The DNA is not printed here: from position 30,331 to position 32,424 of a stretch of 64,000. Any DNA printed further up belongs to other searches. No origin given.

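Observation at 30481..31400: Caspase-like catalytic dyad FHYNMHG ... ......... in a 597-aa protein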

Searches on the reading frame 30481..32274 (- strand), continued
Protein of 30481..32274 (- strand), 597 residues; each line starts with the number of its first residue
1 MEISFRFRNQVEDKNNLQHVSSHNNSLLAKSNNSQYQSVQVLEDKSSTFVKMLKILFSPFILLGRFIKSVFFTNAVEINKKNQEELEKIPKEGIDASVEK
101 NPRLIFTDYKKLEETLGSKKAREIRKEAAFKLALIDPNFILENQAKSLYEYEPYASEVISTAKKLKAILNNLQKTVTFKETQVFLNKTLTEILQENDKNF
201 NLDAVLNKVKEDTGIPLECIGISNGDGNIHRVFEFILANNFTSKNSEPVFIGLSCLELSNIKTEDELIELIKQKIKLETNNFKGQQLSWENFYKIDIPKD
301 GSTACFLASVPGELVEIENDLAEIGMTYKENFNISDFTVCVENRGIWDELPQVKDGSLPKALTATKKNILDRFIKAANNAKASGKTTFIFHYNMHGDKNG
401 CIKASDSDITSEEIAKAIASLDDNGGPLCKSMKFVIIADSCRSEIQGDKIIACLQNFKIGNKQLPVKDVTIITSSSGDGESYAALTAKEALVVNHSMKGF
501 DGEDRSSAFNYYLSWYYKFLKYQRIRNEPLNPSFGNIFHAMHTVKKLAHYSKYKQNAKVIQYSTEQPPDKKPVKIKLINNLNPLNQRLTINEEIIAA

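Call 69: fold_search(model_id=the predicted structure, library=pdb)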
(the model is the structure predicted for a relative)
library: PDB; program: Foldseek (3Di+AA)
matches with E <= 10: 1233; with E <= 0.001: 20
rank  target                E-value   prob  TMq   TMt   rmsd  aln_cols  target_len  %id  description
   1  4hqr_A                4.6e-05  1.00  0.28  0.68   6.6       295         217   10  Crystal Structure of mutant form of Caspase-7 (released 2013-09-11)
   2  3h11_B                6.6e-05  1.00  0.25  0.59   8.7       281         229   11  Zymogen caspase-8:c-FLIPL protease domain complex (released 2009-04-28)
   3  4ps1_D                6.6e-05  1.00  0.26  0.59   9.4       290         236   12  Caspase-8 specific unnatural amino acid peptides (released 2015-01-21)
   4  3deh_B                9.2e-05  1.00  0.26  0.59  10.2       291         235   12  Crystal Structures of Caspase-3 with Bound Isoquinoline-1,3,4-trione Derivative Inhibitors (released 2008-09-02)
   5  1m72_C                9.2e-05  1.00  0.25  0.55  10.6       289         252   12  Crystal Structure of Caspase-1 from Spodoptera frugiperda (released 2004-01-20)
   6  7wld_K                9.2e-05  1.00  0.24  0.41   6.4       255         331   12  Cryo-EM structure of the human glycosylphosphatidylinositol transamidase complex at 2.53 Angstrom resolution (released 2022-04-27)
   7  4jj7_A                1.1e-04  1.00  0.26  0.58  10.4       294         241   10  Caspase-3 specific unnatural amino acid-based peptides (released 2013-06-12)
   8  4ps1_A                1.4e-04  1.00  0.26  0.59   9.4       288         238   14  Caspase-8 specific unnatural amino acid peptides (released 2015-01-21)
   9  7xn6_A                1.4e-04  1.00  0.25  0.62   5.7       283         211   13  Cryo-EM structure of CopC-CaM-caspase-3 with ADPR-deacylization (released 2022-12-14)
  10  1m72_A                1.6e-04  1.00  0.25  0.55  10.9       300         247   13  Crystal Structure of Caspase-1 from Spodoptera frugiperda (released 2004-01-20)
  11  6ysa_C                1.9e-04  1.00  0.28  0.37  10.4       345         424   12  Crystal structure of Arabidopsis thaliana legumain isoform beta in zymogen state (released 2020-07-29)
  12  4ps0_B                2.5e-04  1.00  0.26  0.59   8.4       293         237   12  Caspase-8 specific unnatural amino acid peptides (released 2015-01-21)
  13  6ysa_A                2.7e-04  1.00  0.28  0.38  14.8       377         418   12  Crystal structure of Arabidopsis thaliana legumain isoform beta in zymogen state (released 2020-07-29)
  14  1i4e_B                2.7e-04  1.00  0.25  0.53  10.5       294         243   10  CRYSTAL STRUCTURE OF THE CASPASE-8/P35 COMPLEX (released 2001-03-28)
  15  3dei_C                3.7e-04  1.00  0.27  0.63   8.6       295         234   13  Crystal Structures of Caspase-3 with Bound Isoquinoline-1,3,4-trione Derivative Inhibitors (released 2008-09-02)
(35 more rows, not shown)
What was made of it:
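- Foldseek PDB gives caspases-7/8/3 at E 5e-5 to 1e-4 (call 69).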

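Call 70: find_encoding_contigs(protein=P0015, flank=10000, max_places=3)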
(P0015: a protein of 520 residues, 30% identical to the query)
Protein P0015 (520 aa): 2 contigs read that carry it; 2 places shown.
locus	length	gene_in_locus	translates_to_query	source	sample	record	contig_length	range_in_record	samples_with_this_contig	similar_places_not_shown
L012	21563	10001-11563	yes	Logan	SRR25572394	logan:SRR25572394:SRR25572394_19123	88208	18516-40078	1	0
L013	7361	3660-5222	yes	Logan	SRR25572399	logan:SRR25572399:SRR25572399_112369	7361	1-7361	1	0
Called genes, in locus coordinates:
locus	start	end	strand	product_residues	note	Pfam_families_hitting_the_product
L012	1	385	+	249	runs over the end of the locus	PF02348:CTP_transf_3, PF12804:NTP_transf_3 (weak)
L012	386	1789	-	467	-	-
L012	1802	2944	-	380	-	PF13509:S1_2 (faint), PF23459:S1_RRP5 (faint), PF00575:S1 (weak), PF21710:Spt6_S1 (faint), PF00575:S1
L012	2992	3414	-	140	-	-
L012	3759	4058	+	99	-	-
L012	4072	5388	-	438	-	PF28597:T2SSF_N, PF00482:T2SSF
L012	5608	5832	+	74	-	-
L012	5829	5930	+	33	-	-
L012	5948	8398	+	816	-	PF01368:DHH, PF02272:DHHA1, PF17768:RecJ_OB, PF10141:ssDNA-exonuc_C (weak)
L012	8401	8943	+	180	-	PF00156:Pribosyltran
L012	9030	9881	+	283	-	PF01814:Hemerythrin (faint), PF00072:Response_reg (weak)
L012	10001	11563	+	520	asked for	-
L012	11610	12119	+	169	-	-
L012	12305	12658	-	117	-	-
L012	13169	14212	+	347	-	-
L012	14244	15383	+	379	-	PF00154:RecA_N, PF08423:Rad51 (weak), PF06745:ATPase (weak), PF27531:MT3502_N (weak), PF21096:RecA_C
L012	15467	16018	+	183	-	-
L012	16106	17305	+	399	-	PF11927:HODM_asu-like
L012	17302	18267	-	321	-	PF01073:3Beta_HSD, PF01370:Epimerase, PF02719:Polysacc_synt_2, PF04321:RmlD_sub_bind, PF13460:NAD_binding_10 (faint), PF16363:GDP_Man_Dehyd, PF07993:NAD_binding_4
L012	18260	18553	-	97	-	-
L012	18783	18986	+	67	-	-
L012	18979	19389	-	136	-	PF01648:ACPS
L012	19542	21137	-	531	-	PF00239:Resolvase, PF07508:Recombinase, PF13408:Zn_ribbon_recom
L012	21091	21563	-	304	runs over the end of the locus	PF06114:Peptidase_M78 (faint)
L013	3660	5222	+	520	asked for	-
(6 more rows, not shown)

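Call 71: find_encoding_contigs(protein=P0019, flank=10000, max_places=2)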
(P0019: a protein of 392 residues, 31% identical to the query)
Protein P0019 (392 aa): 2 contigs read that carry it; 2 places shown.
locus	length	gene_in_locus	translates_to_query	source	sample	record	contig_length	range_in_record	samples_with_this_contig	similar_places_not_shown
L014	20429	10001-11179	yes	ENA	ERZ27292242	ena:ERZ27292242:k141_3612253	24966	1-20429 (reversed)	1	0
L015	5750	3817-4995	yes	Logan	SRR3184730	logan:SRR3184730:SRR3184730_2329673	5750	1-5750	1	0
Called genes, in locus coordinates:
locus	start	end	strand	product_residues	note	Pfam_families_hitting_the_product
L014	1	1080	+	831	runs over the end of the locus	PF00521:DNA_topoisoIV, PF03989:DNA_gyraseA_C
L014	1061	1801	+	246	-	PF01791:DeoC, PF01180:DHO_dh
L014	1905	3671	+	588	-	-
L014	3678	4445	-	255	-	PF00929:RNase_T, PF16473:Rv2179c-like (faint), PF12728:HTH_17 (weak)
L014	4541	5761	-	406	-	PF05496:RuvB_N, PF01078:Mg_chelatase (faint), PF14532:Sigma54_activ_2 (weak), PF00004:AAA, PF07728:AAA_5, PF13173:AAA_14, PF16193:AAA_assoc_2, PF12002:MgsA_C, +2 more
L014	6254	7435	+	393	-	PF02684:LpxB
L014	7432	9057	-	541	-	PF04539:Sigma70_r3 (faint), PF21531:Rv2175c_wHTH (faint), PF04542:Sigma70_r2, PF08281:Sigma70_r4_2 (faint), PF04545:Sigma70_r4 (weak)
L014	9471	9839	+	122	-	-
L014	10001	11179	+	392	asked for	-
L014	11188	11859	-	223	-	PF03167:UDG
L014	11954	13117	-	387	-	PF01960:ArgJ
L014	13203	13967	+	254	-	PF04350:PilO (weak)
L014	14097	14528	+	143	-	PF00572:Ribosomal_L13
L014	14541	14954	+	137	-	PF00380:Ribosomal_S9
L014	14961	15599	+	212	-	PF01612:DNA_pol_A_exo1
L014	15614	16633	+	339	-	PF17792:ThiD2, PF02581:TMP-TENI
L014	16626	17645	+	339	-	PF00294:PfkB, PF08543:Phos_pyr_kin (weak)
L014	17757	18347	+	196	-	PF00117:GATase, PF07722:Peptidase_C26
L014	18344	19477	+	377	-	PF03702:AnmK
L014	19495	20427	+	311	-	?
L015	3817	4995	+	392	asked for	-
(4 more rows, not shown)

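Call 72: find_encoding_contigs(protein=P0010, flank=10000, max_places=2)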
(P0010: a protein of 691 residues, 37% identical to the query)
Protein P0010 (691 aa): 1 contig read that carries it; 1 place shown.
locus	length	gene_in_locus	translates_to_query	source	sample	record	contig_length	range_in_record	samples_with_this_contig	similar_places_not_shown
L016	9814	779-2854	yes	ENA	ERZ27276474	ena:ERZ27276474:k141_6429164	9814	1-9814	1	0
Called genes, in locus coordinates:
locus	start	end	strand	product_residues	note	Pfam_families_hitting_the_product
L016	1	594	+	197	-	?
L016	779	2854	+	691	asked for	-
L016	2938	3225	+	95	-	-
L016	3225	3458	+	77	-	PF07927:HicA_toxin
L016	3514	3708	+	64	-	-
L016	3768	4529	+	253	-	-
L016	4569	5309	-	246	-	PF03167:UDG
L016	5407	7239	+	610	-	-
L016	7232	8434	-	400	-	PF01960:ArgJ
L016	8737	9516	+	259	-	PF04350:PilO (weak)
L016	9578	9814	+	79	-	?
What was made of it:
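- Two Melainabacteria relatives lie among housekeeping genes (UDG-ArgJ-PilO) (calls 71, 72).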

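Call 73: find_encoding_contigs(protein=P0013, flank=10000, max_places=2)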
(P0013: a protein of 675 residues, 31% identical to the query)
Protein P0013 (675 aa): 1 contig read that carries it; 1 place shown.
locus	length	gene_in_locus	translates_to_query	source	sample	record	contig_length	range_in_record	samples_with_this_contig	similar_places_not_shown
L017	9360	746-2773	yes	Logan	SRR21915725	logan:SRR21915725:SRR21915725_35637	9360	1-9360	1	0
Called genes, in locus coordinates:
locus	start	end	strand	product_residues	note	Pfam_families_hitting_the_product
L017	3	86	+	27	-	?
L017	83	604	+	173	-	PF00186:DHFR_1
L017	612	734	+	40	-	-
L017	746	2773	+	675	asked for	-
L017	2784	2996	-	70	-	-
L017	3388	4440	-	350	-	PF04371:PAD_porph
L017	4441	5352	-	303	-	PF00795:CN_hydrolase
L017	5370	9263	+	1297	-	PF10102:DUF2341, PF02210:Laminin_G_2 (faint), PF13385:Laminin_G_3, PF07953:Toxin_R_bind_N, PF13385:Laminin_G_3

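Call 75: list_cluster_members(proteins=[L012:14244-15383:+, L012:5948-8398:+, L014:14097-14528:+, L014:14541-14954:+, L014:6254-7435:+, L016:7232-8434:-, L017:3388-4440:-, L017:4441-5352:-, L010:871-1602:-, L010:8119-9570:+])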
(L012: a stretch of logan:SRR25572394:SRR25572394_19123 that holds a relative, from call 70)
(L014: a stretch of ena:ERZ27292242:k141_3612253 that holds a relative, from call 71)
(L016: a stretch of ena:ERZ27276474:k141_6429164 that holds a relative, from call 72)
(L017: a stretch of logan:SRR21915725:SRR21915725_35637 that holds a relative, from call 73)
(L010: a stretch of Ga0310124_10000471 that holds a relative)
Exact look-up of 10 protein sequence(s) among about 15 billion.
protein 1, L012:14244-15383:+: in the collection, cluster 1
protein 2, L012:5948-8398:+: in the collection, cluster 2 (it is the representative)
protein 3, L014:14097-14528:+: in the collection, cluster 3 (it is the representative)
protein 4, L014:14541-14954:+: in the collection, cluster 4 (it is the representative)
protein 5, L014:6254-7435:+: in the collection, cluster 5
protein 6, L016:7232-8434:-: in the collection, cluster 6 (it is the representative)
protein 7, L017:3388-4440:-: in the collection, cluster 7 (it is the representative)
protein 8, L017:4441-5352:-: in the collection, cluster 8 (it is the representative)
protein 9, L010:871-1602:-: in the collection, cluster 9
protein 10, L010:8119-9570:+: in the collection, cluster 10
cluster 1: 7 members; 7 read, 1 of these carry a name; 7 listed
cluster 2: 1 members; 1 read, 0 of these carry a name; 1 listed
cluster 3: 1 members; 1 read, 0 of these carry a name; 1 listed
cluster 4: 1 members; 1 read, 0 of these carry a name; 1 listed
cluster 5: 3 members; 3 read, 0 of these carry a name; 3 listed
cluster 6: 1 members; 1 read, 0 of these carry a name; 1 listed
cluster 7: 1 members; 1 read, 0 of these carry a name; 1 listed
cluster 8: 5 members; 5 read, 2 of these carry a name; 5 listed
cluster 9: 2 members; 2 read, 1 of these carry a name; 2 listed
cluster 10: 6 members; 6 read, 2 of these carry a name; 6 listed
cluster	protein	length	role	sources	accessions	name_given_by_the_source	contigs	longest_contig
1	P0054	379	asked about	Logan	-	-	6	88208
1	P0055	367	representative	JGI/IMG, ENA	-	-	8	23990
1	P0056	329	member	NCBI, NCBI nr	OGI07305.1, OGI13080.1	MAG: recombinase RecA [Candidatus Melainabacteria bacterium RIFCSPLOWO2_02_FULL_35_15] | MAG: recombinase RecA [Candidatus Melainabacteria bacterium RIFCSPLOWO2_12_FULL_35_11]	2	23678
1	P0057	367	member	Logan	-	-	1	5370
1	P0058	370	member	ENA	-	-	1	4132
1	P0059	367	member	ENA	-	-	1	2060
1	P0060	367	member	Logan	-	-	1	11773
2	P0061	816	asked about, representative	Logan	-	-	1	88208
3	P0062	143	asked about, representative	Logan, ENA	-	-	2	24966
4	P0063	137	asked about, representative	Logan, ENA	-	-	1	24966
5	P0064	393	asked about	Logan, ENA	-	-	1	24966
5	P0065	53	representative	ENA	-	-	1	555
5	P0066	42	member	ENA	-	-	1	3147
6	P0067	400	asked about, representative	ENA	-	-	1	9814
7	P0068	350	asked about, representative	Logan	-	-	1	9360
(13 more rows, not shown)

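Call 82: search_protein_families(library=phrogs, proteins=[window:30481-32274:-], max_evalue=0.01)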
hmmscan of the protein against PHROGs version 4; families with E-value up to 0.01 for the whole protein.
window:30481-32274:- (597 aa): 0 families
